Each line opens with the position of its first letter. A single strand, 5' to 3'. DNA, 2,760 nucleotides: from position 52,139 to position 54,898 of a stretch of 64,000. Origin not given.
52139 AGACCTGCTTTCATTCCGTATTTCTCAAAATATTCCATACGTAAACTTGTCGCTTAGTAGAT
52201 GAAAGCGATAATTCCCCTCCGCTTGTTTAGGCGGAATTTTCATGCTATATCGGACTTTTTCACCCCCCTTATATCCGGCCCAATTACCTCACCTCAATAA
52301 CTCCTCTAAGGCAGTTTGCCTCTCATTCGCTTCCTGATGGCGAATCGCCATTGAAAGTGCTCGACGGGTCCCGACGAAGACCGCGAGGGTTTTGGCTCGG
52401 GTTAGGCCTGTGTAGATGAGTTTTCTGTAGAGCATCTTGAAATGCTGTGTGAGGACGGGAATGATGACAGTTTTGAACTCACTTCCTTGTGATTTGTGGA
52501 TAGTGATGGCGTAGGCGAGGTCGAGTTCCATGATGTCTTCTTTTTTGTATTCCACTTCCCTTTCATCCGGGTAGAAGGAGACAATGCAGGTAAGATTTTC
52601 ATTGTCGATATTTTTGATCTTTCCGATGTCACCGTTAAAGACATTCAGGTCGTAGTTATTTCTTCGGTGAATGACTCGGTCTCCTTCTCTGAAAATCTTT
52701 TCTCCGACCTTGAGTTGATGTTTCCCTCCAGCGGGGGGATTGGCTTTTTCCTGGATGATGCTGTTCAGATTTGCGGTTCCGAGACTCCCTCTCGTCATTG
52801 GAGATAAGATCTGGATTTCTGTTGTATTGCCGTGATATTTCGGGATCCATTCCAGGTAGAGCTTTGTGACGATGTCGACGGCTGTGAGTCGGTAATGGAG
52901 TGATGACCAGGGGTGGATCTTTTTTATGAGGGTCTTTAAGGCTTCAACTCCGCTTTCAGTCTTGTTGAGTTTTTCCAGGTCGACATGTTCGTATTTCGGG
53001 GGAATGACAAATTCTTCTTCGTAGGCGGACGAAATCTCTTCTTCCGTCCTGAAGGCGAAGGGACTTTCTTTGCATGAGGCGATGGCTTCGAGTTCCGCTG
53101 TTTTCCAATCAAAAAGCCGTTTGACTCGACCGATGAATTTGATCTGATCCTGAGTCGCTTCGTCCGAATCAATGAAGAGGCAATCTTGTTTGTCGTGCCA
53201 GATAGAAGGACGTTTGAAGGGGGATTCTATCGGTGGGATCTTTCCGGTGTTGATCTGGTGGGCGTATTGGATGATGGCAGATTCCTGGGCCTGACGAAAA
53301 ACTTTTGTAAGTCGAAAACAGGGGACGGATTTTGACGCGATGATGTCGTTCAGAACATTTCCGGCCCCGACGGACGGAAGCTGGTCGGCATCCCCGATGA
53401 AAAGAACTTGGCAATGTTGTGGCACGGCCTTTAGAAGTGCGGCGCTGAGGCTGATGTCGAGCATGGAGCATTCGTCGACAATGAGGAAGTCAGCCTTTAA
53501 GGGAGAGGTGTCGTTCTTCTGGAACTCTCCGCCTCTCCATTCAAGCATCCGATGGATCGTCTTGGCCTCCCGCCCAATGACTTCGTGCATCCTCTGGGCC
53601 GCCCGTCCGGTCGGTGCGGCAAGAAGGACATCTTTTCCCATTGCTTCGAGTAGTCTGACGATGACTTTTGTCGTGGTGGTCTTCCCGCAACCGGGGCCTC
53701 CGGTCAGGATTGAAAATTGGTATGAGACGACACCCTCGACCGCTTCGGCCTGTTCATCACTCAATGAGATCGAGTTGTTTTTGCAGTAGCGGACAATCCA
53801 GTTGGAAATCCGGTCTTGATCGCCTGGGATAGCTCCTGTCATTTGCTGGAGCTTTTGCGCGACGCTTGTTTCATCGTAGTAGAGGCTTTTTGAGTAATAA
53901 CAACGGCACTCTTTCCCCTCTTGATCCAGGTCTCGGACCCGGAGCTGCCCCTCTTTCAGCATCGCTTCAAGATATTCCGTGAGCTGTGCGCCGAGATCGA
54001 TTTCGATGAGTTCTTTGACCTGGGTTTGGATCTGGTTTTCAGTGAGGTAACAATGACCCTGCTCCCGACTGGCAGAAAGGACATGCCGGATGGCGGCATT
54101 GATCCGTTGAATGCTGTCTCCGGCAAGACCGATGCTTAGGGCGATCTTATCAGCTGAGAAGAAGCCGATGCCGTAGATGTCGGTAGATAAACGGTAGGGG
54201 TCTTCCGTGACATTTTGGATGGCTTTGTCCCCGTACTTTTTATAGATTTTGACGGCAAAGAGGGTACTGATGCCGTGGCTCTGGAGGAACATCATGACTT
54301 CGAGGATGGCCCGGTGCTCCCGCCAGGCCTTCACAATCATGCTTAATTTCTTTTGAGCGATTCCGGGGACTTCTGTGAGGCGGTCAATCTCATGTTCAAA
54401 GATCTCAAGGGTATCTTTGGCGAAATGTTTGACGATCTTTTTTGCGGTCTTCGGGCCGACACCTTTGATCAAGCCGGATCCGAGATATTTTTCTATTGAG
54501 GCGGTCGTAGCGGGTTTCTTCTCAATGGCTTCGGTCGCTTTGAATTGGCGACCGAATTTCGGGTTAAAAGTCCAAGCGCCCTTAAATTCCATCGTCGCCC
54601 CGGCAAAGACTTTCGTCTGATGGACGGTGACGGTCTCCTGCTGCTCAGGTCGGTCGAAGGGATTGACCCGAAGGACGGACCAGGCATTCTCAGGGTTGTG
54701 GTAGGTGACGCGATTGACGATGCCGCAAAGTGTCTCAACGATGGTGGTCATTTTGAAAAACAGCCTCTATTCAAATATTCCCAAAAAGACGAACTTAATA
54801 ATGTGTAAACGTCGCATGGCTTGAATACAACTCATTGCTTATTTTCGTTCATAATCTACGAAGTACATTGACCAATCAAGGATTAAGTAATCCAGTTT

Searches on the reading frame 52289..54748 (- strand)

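Call 6: search_protein_families(library=pfam, proteins=[window:52289-54748:-], max_evalue=0.1)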
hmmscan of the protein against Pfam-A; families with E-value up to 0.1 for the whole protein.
window:52289-54748:- (819 aa): 26 families (the best 25 are shown)
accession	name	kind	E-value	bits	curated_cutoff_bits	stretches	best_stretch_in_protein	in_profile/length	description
PF13245.12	AAA_19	-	1.2e-43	148.9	25.1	1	333-461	1-133/134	AAA domain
PF13604.12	AAA_30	-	1.3e-43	149.4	27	1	329-505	2-174/191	AAA domain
PF14490.11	HHH_RecD2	-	1.8e-35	121.1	27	1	144-234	1-92/92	ATP-dependent RecD2 DNA helicase HHH domain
PF18335.7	SH3_13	-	1.9e-22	79.2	41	1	661-725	1-65/65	ATP-dependent RecD-like DNA helicase SH3 domain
PF13538.12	UvrD_C_2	-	4.9e-19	68.4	27.4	1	744-792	1-52/52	UvrD-like helicase C-terminal domain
PF23139.1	OB_YrrC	-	1.4e-18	67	27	1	5-79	2-76/76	ATP-dependent DNA helicase YrrC, OB-fold domain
PF01443.25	Viral_helicase1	-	8.5e-13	49.1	21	2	347-466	2-108/228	Viral superfamily 1 RNA helicase core domain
PF14520.12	HHH_5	-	3.7e-09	37.4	27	1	94-144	7-57/57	Helix-hairpin-helix domain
PF13086.12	AAA_11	-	1.1e-08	35.7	27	1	329-393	2-74/257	AAA domain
PF05127.21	NAT10_TcmA_helicase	-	0.00018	21.9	22.7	1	347-443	1-114/176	RNA cytidine acetyltransferase NAT10/TcmA, helicase domain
PF05970.20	PIF1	-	0.0028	17.7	25.9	1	329-493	2-196/223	PIF1-like helicase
PF24883.2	NPHP3_N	-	0.0029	18.3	24.8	1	344-374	23-53/164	Nephrocystin 3, N-terminal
PF00270.35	DEAD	-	0.006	16.8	26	1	332-473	3-145/167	DEAD/DEAH box helicase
PF12826.13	HHH_2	-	0.0067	17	27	1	94-134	8-47/64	Helix-hairpin-helix motif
PF02689.20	Herpes_Helicase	-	0.0099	14.3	27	0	341-403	57-118/808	Helicase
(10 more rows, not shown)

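Call 7: search_protein_families(library=padloc, proteins=[window:52289-54748:-], max_evalue=0.1)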
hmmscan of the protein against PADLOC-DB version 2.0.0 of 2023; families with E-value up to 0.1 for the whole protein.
window:52289-54748:- (819 aa): 26 families (the best 25 are shown)
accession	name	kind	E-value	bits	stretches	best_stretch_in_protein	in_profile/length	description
PDLC01734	typeIV_RecD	-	7.2e-83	277.1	2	166-506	161-520/763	RecD_0_IVD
PDLC05064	PDC-S68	-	4.8e-65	218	2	208-498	548-868/1273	-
PDLC05065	PDC-S68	-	3e-59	198.9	2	214-472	482-757/1221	-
PDLC05066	PDC-S68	-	1.3e-54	183.8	2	197-471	434-732/1202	-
PDLC01148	RecD_like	-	9e-50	167.7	2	180-501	171-486/719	RecD/Tra ATPase fused to N-terminal HHH domain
PDLC04475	PDC-M16A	-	1.2e-29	101.4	4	326-401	9-89/721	-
PDLC04476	PDC-M16A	-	6e-28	95.6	3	329-402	5-84/691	-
PDLC05035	PDC-S53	-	2.9e-25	86.5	2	236-490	408-649/900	-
PDLC04472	PDC-M16A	-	8.5e-23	78.6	2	325-402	216-299/930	-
PDLC04474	PDC-M16A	-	3.2e-11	40.4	2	324-412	211-305/917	-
PDLC02350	AbiO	-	1e-07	29.1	1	325-489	175-331/468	AbiO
PDLC02372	Nhi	-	3.8e-06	23.8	1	327-489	181-333/470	-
PDLC01087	C3a187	-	0.00012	19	1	745-790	498-540/559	NERD+UvrD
PDLC03920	MkoA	-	0.00018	17.9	1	324-391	615-681/1112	-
PDLC03802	RTasHel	-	0.00021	18.3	1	716-793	574-650/675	DRT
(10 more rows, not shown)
